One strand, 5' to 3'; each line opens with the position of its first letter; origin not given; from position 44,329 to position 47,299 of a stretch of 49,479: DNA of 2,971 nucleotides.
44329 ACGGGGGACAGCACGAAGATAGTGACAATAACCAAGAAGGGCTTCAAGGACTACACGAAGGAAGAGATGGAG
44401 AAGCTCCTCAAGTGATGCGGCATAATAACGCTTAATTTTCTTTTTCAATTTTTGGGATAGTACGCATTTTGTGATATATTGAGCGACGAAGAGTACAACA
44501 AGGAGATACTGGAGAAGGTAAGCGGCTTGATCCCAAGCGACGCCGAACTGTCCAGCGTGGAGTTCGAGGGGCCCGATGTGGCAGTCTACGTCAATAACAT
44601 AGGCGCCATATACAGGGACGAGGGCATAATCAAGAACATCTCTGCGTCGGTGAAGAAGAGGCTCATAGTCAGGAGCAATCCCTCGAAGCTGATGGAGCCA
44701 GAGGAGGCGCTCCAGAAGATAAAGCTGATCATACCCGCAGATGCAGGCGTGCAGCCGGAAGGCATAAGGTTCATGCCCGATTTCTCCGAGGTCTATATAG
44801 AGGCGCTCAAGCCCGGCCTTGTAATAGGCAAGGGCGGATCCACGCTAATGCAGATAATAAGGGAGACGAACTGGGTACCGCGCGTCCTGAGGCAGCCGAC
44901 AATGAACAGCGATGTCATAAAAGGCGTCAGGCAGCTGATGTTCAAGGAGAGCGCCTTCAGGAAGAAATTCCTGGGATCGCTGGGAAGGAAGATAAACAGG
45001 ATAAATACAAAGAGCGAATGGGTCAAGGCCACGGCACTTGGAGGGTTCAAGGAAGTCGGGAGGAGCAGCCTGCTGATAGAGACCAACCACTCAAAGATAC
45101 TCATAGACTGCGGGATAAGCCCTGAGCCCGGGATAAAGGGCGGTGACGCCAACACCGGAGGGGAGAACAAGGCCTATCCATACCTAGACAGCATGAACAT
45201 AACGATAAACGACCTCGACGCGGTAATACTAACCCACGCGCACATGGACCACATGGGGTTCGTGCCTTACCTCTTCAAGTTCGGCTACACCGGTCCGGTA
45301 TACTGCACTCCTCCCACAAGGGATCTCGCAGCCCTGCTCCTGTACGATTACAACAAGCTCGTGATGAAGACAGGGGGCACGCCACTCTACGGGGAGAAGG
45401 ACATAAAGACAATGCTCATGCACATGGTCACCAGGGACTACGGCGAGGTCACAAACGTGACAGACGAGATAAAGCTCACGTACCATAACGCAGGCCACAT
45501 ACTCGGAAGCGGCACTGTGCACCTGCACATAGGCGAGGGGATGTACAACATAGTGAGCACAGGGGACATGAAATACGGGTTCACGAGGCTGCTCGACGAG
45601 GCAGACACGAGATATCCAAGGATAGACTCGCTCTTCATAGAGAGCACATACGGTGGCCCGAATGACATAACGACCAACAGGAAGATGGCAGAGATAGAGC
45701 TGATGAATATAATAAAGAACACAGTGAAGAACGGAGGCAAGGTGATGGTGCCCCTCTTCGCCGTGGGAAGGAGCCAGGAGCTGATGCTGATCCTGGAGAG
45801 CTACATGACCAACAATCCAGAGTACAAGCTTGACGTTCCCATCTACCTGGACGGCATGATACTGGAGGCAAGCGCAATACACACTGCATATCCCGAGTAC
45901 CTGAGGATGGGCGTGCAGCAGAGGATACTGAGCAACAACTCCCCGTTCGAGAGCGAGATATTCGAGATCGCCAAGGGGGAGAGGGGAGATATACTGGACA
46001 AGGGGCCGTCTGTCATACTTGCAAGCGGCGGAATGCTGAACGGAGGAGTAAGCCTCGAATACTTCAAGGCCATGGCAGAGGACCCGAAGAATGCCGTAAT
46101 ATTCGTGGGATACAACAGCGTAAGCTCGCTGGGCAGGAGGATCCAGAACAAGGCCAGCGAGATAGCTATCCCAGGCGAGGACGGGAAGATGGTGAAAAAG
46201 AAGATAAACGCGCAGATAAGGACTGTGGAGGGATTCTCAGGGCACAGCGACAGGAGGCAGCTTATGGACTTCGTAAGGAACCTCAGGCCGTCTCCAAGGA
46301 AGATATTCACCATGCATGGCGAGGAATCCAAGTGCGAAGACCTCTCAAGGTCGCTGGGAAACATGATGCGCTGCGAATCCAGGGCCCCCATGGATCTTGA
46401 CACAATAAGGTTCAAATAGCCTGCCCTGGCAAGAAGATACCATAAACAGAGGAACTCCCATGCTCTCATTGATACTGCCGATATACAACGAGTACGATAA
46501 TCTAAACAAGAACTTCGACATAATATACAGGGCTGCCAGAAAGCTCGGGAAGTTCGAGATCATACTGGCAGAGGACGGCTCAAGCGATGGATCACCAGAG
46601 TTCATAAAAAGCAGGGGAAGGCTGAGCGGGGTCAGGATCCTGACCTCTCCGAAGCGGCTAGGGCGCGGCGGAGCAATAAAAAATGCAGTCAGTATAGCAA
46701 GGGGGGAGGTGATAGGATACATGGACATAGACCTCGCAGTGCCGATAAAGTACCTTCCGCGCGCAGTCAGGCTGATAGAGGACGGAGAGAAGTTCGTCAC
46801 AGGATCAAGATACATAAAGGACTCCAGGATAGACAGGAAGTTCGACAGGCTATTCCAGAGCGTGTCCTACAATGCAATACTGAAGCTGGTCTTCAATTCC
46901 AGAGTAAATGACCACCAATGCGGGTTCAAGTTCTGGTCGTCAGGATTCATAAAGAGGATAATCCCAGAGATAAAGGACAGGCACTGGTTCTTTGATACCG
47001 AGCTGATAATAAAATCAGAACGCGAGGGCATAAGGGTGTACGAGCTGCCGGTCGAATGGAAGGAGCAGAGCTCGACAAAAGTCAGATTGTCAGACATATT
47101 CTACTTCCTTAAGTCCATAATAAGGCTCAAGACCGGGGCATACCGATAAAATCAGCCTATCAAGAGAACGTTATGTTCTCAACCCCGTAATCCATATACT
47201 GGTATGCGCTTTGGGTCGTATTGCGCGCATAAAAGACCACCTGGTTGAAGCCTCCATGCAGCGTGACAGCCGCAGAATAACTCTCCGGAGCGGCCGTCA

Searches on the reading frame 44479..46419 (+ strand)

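Call 30: search_protein_families(library=pfam, proteins=[window:44479-46419:+], max_evalue=0.001)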
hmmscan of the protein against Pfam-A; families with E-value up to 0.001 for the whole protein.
window:44479-46419:+ (646 aa): 6 families
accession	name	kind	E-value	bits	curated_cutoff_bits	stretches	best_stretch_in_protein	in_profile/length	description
PF10996.14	Beta-Casp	-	4.8e-28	98.5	27.7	1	433-555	2-120/120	Beta-Casp domain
PF17214.9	KH_TffA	-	1.3e-17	63.9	22.6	1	4-70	1-67/68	Transcription termination factor FttA, KH domain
PF07521.17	RMMBL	-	9.8e-17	61.2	21.6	1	575-626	3-52/63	Zn-dependent metallo-hydrolase RNA specificity domain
PF00753.33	Lactamase_B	-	2.3e-14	54.2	22.7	1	194-375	5-161/196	Metallo-beta-lactamase superfamily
PF16661.11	Lactamase_B_6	-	9e-11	41.9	27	1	200-348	2-147/193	Metallo-beta-lactamase superfamily domain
PF12706.13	Lactamase_B_2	-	3.9e-07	30.3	27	1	207-394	3-169/200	Beta-lactamase superfamily domain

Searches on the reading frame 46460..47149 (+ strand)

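Call 30: search_protein_families(library=pfam, proteins=[window:46460-47149:+], max_evalue=0.001)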
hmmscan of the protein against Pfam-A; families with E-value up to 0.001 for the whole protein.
window:46460-47149:+ (229 aa): 1 family
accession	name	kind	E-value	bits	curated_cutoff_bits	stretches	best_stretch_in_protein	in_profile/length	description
PF00535.33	Glycos_transf_2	-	3.1e-23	83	23.3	1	3-149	1-149/168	Glycosyl transferase family 2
